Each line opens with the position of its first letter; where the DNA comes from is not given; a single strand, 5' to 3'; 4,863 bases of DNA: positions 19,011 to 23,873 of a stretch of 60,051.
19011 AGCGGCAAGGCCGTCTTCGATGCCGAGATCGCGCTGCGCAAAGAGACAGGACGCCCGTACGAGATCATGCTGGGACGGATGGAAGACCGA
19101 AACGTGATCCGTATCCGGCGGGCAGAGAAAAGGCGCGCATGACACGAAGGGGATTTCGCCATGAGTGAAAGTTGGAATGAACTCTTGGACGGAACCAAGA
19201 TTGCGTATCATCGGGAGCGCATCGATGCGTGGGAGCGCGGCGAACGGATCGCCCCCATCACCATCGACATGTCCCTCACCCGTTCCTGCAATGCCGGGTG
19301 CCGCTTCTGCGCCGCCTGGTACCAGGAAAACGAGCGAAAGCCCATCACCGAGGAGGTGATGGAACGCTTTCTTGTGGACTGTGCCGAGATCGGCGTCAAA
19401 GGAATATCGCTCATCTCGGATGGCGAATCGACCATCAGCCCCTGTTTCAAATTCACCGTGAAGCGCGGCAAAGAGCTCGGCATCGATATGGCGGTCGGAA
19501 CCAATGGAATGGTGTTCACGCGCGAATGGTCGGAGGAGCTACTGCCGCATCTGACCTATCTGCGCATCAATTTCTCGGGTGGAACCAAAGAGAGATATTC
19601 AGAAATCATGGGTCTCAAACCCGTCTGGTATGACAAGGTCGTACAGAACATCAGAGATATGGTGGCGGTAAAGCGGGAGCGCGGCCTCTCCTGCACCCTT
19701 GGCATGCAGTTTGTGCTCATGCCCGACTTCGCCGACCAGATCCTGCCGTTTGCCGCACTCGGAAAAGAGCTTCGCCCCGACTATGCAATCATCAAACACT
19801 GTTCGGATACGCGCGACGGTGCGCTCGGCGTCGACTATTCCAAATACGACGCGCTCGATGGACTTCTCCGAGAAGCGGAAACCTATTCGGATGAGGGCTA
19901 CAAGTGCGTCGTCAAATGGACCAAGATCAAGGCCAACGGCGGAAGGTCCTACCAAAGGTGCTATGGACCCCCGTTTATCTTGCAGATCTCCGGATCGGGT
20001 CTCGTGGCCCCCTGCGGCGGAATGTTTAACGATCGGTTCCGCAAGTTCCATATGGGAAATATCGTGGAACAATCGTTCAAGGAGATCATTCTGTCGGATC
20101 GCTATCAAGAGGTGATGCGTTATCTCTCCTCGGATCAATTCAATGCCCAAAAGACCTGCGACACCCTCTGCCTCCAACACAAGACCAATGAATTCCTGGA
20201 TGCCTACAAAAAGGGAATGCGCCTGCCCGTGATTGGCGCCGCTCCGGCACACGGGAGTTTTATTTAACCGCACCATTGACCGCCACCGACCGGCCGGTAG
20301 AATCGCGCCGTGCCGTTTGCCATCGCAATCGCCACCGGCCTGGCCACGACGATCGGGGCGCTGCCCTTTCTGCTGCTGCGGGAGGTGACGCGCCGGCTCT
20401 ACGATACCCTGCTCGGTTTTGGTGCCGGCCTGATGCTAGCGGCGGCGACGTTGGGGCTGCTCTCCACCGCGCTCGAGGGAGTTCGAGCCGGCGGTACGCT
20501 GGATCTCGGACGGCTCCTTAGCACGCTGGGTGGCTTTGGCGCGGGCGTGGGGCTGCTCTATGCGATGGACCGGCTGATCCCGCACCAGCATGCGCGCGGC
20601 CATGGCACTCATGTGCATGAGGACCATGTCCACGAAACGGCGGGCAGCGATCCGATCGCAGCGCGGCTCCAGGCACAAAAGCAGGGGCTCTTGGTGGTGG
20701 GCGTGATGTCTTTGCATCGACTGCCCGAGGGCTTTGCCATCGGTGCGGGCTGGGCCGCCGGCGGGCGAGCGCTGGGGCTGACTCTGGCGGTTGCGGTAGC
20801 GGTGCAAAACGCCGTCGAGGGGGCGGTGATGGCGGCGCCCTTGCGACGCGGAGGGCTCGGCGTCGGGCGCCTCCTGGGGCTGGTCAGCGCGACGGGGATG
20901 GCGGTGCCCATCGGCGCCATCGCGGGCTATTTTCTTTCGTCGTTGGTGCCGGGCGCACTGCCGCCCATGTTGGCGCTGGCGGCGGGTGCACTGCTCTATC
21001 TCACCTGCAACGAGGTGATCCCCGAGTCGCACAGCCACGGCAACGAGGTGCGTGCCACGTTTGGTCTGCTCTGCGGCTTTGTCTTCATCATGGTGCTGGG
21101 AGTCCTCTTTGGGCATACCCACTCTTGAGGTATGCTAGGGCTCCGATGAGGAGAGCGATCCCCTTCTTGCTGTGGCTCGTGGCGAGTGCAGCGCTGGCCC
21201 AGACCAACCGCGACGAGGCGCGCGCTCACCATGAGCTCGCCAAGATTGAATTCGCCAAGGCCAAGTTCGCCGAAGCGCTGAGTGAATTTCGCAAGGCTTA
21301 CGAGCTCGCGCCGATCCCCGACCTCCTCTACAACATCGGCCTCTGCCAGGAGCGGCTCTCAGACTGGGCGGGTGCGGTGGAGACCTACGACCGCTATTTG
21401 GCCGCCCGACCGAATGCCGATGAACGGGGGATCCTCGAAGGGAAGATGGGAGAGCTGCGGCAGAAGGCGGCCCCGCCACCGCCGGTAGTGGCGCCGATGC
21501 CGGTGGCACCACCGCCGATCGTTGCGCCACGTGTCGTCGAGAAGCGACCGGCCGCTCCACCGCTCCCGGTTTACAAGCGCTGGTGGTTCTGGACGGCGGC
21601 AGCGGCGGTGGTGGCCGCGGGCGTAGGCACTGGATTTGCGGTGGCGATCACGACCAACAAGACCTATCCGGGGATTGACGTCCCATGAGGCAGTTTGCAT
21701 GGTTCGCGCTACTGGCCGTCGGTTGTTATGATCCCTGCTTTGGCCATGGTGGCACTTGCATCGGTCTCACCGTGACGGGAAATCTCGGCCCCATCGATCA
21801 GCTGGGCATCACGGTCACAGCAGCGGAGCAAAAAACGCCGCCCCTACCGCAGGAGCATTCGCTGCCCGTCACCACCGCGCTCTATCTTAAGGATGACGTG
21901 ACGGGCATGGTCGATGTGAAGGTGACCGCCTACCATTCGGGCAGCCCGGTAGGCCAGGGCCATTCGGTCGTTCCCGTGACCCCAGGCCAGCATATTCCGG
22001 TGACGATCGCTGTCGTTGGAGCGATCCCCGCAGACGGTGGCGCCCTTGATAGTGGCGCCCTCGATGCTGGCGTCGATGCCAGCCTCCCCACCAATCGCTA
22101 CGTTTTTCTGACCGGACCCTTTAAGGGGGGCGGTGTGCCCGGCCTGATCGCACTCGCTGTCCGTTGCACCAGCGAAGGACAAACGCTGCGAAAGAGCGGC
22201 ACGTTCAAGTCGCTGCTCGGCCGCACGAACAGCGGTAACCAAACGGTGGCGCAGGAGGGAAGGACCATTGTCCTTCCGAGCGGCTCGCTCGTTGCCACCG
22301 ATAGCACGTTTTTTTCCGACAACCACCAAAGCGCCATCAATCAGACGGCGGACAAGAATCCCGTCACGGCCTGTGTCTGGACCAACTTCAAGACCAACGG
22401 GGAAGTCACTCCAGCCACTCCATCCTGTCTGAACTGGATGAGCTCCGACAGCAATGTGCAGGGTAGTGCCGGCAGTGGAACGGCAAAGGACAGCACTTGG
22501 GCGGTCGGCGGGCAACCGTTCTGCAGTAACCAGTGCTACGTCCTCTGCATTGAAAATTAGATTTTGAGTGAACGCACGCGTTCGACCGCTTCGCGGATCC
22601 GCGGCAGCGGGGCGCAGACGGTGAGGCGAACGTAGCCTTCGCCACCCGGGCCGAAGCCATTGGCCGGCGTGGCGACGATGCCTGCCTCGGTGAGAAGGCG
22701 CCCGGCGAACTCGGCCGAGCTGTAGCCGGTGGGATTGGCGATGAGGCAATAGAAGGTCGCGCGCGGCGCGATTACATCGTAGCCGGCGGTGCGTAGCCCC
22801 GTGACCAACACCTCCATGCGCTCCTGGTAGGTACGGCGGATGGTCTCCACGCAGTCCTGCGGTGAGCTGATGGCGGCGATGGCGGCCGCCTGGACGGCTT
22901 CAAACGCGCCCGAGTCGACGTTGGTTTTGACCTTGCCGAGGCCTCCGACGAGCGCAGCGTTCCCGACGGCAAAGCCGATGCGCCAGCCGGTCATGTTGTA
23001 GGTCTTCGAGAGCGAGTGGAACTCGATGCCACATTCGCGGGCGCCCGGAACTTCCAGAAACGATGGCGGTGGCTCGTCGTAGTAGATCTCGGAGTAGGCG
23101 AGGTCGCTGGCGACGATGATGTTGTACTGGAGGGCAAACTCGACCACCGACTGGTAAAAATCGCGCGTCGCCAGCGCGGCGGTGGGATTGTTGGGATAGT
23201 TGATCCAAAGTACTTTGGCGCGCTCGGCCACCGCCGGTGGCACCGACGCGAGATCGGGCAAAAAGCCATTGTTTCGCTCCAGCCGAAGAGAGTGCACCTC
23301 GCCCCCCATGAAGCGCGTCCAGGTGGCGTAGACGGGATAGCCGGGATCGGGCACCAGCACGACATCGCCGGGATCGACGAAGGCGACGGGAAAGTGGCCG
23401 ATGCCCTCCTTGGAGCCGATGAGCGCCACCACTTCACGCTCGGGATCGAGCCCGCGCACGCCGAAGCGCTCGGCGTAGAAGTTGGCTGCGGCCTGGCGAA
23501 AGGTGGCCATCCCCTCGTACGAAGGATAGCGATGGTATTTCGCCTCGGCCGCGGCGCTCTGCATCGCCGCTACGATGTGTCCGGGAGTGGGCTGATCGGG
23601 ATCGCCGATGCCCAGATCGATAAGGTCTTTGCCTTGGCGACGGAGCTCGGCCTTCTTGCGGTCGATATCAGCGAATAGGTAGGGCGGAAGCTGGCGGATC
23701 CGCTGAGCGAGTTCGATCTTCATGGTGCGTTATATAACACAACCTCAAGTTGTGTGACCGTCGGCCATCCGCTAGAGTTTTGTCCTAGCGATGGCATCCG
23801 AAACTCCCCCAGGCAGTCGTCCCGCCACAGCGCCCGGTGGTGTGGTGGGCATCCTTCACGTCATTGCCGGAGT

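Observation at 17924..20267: Lower-GC trio of PhyH dioxygenase, 73-aa protein and radical-SAM enzyme: candidate uncharacterised peptide or small-molecule modification system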

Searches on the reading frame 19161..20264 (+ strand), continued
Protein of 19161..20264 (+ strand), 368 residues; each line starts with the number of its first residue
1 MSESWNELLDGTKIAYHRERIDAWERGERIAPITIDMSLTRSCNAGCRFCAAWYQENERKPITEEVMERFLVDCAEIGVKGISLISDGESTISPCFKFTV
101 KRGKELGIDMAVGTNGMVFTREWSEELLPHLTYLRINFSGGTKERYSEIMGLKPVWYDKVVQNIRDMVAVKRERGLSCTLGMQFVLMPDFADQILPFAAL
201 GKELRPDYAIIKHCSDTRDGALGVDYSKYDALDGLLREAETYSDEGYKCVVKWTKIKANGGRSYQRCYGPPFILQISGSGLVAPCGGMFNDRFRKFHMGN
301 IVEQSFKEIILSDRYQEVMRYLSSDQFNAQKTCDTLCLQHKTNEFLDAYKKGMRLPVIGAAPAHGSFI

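Call 79: search_protein_families(library=pfam, alignment_id=A7, max_evalue=1)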
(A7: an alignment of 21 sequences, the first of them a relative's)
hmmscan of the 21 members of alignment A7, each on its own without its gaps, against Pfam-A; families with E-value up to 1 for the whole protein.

A. member 1, P0133 (365 aa): 1 family
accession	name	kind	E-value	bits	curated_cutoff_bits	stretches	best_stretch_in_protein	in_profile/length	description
PF01592.21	NifU_N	-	0.18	12.4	22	1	141-217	17-95/127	NifU-like N terminal domain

B. families by the number of members that match (of 21 scanned): 14 families
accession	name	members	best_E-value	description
PF01592.21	NifU_N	9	1.9e-05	NifU-like N terminal domain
PF00531.28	Death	4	0.026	Death domain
PF14536.11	DUF4441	2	0.0079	Domain of unknown function (DUF4441)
PF14682.11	SPOB_ab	2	0.019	Sporulation initiation phospho-transferase B, C-terminal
PF21634.3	MOV-10_beta-barrel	2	0.072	Helicase MOV-10, beta-barrel domain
PF05463.16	Sclerostin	1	0.017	Sclerostin (SOST)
PF00615.24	RGS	1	0.025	Regulator of G protein signaling domain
PF03403.19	PAF-AH_p_II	1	0.031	Platelet-activating factor acetylhydrolase, isoform II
PF19968.4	VMAP-M7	1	0.033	vWA-MoxR associated protein middle region (VMAP-M) 7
PF05870.17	PA_decarbox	1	0.093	Phenolic acid decarboxylase (PAD)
PF10015.14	ThermoDBP-RP_arch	1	0.1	ThermoDBP-related, archaea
PF08397.16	IMD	1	0.11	IRSp53/MIM homology domain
PF22950.1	DUF7026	1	0.12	Domain of unknown function (DUF7026)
PF21414.2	SMK_beta_su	1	0.26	Salt-mediated killer protoxin 1, beta subunit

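Call 80: search_solved_structures(query=A7, max_evalue=10, show_alignments=2)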
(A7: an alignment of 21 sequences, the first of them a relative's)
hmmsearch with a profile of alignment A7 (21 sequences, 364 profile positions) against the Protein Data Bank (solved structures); distinct sequences matched with E-value up to 10: 8.
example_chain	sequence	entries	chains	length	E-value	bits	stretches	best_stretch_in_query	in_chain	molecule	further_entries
8ztq_A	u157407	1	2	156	0.0069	19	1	157-203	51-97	Nitrogen fixation protein NifU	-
6a6f_A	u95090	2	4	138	0.011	18.3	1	122-203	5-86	Iron-sulfur cluster assembly scaffold protein NifU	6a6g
8udg_A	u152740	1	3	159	0.33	13.4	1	255-339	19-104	Hemagglutinin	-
9wfy_D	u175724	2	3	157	1.1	11.8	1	158-201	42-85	Iron-sulfur cluster assembly scaffold protein IscU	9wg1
2z7e_A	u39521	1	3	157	1.1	11.7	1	158-201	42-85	NifU-like protein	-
1xjs_A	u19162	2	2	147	1.5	11.3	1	116-199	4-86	NifU-like protein | SufU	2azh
5xt5_D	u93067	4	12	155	1.7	11.1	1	116-199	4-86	Zinc-dependent sulfurtransferase SufU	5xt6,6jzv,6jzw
4e1j_A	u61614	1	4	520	2.7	10.4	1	258-324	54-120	Glycerol kinase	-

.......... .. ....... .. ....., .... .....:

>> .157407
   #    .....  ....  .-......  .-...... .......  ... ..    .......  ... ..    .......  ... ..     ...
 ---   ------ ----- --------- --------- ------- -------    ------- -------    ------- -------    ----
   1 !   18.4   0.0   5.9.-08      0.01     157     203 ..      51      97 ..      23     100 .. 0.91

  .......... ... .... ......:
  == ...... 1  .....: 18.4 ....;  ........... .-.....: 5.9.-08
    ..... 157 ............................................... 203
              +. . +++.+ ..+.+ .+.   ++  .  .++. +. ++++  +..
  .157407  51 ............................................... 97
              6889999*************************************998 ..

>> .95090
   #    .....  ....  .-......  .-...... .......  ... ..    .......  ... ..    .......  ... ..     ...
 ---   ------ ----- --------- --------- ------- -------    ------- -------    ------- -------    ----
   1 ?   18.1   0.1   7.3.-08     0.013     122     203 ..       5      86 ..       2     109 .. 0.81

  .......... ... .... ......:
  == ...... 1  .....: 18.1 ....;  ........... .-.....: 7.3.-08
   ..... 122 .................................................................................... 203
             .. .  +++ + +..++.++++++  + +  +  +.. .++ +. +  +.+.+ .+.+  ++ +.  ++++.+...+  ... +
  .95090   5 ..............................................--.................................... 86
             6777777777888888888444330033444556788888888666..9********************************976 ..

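Call 83: search_protein_families(library=phrogs, proteins=[window:19161-20264:+], max_evalue=0.001)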
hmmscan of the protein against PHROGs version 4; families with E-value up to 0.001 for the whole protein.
window:19161-20264:+ (368 aa): 1 family
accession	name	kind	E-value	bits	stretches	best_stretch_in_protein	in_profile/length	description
phrog_21308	-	other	2.4e-08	33.5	1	34-339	414-705/735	radical SAM domain-containing protein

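Call 84: search_protein_families(library=padloc, proteins=[window:19161-20264:+], max_evalue=0.001)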
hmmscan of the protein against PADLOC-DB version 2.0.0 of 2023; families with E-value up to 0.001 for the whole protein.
window:19161-20264:+ (368 aa): 3 families
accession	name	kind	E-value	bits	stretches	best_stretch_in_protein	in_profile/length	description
PDLC02903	pVip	-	2.9e-11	41.3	1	35-140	2-102/257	Viperins not associated with kinases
PDLC02904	pVip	-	9.1e-11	39.8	1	33-139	3-108/262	Viperins associated with kinases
PDLC02905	pVip-kinase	-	0.00056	17.3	1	34-134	183-287/474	Viperin-kinase fusion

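Call 85: search_dna_similar(query=window:19161-20264:+, collection=plasmids, mode=protein, max_evalue=1e-40, max_rows=20)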
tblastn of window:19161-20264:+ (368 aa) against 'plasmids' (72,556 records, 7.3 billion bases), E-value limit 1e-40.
Records with a match: 2; places in all: 2; records where one place covers at least 80% of the query: 2.
Best place of each record, by identity: 60-80% 1; <60% 1.
By first word of the organism name: Azospirillum 1; Solidesulfovibrio 1.
By predicted mobility (MOB-suite, as given by PLSDB): non-mobilizable 2.
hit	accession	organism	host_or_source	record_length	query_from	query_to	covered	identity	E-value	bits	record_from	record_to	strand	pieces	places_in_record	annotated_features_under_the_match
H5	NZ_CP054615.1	Azospirillum oryzae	cell culture,soil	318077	1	368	100%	63.6%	3e-156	493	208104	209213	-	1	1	radical SAM protein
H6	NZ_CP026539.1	Solidesulfovibrio carbinolicus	-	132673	9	368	98%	36.8%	2e-74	257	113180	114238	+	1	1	radical SAM/SPASM domain-containing protein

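Call 86: get_annotated_region(hit=H5, flank=15000)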
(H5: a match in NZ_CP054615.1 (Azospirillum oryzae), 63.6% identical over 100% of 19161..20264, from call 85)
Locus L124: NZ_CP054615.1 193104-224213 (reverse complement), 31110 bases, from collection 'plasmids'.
description: Azospirillum oryzae strain KACC 14407 plasmid unnamed1, complete sequence
organism: Azospirillum oryzae (NCBI taxid 286727)
taxonomy: Bacteria; Pseudomonadota; Alphaproteobacteria; Rhodospirillales; Azospirillaceae; Azospirillum; Azospirillum oryzae
host: -; source: cell culture,soil; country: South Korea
typing (MOB-suite, as given by PLSDB): non-mobilizable; replicon rep_cluster_1806
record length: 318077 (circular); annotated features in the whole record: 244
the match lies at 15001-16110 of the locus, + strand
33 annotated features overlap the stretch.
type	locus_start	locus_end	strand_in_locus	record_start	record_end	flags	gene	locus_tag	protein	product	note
CDS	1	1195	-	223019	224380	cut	-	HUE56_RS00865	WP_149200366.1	SGNH/GDSL hydrolase family protein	-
CDS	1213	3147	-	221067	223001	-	-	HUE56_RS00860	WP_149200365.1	carbamoyltransferase N-terminal domain-containing protein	GO:0009058 - biosynthetic process [Evidence IEA]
CDS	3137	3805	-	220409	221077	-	-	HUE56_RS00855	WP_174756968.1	class I SAM-dependent methyltransferase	-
CDS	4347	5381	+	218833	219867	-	-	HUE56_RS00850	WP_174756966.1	NAD-dependent epimerase/dehydratase family protein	-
CDS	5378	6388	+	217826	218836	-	-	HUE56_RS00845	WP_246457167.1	SDR family oxidoreductase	-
CDS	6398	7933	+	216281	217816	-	-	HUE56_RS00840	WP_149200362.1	PfkB family carbohydrate kinase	-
CDS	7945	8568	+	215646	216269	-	-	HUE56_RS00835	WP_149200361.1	SIS domain-containing protein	-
CDS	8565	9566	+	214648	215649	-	-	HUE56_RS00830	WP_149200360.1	SDR family oxidoreductase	-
CDS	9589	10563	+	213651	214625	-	-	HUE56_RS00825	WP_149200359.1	thiamine pyrophosphate-dependent dehydrogenase E1 component subunit alpha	-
CDS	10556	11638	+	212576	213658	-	-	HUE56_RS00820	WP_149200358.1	transketolase C-terminal domain-containing protein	-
CDS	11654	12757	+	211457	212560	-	-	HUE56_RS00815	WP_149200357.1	DegT/DnrJ/EryC1/StrS family aminotransferase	-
CDS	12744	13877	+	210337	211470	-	-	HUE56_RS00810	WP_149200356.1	DegT/DnrJ/EryC1/StrS family aminotransferase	-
CDS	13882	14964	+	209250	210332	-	-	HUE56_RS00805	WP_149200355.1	hypothetical protein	-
CDS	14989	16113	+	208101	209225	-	-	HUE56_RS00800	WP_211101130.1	radical SAM protein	-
CDS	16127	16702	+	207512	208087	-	-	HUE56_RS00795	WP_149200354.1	NUDIX domain-containing protein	-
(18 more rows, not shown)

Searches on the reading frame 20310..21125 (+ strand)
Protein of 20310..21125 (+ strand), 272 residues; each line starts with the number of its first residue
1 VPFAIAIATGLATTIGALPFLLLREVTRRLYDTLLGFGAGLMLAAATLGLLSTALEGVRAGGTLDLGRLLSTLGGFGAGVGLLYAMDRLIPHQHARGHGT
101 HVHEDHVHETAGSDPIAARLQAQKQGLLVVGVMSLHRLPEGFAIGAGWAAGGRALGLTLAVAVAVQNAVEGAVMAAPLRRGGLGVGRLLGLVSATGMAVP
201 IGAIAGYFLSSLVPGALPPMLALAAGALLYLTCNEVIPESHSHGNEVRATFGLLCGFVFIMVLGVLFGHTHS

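Call 69: search_protein_families(library=pfam, proteins=[window:20310-21125:+], max_evalue=0.001)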
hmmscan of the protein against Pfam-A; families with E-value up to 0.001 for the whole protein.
window:20310-21125:+ (272 aa): 1 family
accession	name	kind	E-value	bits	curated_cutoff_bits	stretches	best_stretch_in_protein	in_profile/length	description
PF02535.28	Zip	-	2.1e-22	80.2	35.1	1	7-263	9-322/323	ZIP Zinc transporter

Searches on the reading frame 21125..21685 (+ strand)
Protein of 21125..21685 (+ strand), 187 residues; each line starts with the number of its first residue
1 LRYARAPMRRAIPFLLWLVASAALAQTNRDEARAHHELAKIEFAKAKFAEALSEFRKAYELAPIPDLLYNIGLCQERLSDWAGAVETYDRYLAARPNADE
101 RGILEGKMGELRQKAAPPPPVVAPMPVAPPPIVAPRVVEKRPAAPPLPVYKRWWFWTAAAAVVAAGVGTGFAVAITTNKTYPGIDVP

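Call 69: search_protein_families(library=pfam, proteins=[window:21125-21685:+], max_evalue=0.001)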
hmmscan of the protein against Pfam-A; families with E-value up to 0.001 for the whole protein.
window:21125-21685:+ (187 aa): 8 families
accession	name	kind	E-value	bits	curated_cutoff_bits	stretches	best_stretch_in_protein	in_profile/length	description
PF07719.23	TPR_2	-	3.3e-08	33.5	27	0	32-63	1-32/34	Tetratricopeptide repeat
PF13432.12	TPR_16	-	1.1e-07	32.6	32.7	1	37-98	2-64/65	Tetratricopeptide repeat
PF00515.34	TPR_1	-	5.9e-06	26.3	27.8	0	66-97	2-33/34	Tetratricopeptide repeat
PF13174.12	TPR_6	-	1.1e-05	26.1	26.3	1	66-97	1-32/33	Tetratricopeptide repeat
PF13424.12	TPR_12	-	3e-05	24.6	30.1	1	30-95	1-75/77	Tetratricopeptide repeat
PF13181.12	TPR_8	-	0.00014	22.2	25.7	0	32-63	1-32/34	Tetratricopeptide repeat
PF13371.12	TPR_9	-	0.00064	20.1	35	0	65-103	29-67/73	Tetratricopeptide repeat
PF13428.12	TPR_14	-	0.0009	20.2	23.5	0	33-63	2-32/44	Tetratricopeptide repeat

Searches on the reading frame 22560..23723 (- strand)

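Call 69: search_protein_families(library=pfam, proteins=[window:22560-23723:-], max_evalue=0.001)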
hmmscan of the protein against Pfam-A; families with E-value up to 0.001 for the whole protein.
window:22560-23723:- (388 aa): 1 family
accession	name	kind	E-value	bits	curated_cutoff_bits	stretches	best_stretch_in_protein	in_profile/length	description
PF00155.27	Aminotran_1_2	-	2e-64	218.5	19.7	1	32-382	1-360/361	Aminotransferase class I and II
